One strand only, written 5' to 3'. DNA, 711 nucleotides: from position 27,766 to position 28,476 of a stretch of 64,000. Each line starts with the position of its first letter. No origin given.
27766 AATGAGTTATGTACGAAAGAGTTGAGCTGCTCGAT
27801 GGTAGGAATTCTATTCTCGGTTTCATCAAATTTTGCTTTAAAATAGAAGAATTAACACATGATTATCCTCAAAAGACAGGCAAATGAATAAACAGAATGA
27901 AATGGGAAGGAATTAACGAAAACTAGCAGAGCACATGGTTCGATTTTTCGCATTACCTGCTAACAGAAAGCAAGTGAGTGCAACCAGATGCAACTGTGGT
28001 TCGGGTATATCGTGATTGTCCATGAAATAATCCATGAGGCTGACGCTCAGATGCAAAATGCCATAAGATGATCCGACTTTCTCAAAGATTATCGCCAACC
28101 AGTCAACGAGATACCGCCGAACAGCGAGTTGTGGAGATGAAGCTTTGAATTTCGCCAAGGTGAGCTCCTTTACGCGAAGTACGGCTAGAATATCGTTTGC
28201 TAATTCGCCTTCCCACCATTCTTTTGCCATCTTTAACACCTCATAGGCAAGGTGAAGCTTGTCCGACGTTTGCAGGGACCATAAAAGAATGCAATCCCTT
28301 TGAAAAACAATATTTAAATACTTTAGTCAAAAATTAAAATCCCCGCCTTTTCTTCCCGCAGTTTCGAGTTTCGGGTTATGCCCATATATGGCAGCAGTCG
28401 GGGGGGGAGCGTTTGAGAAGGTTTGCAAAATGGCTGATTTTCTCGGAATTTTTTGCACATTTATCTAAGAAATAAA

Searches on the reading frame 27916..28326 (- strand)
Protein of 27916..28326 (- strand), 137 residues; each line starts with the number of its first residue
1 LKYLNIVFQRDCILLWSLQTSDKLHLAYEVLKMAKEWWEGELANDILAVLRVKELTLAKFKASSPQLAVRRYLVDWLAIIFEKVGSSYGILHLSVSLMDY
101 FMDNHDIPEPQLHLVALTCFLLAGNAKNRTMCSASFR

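Call 60: search_protein_families(library=pfam, proteins=[window:27916-28326:-], max_evalue=0.001)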
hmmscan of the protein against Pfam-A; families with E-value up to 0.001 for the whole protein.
window:27916-28326:- (137 aa): 1 family
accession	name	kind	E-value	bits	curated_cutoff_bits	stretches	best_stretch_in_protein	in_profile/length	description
PF00134.28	Cyclin_N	-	3.7e-11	43.3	23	1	65-129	26-90/127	Cyclin, N-terminal domain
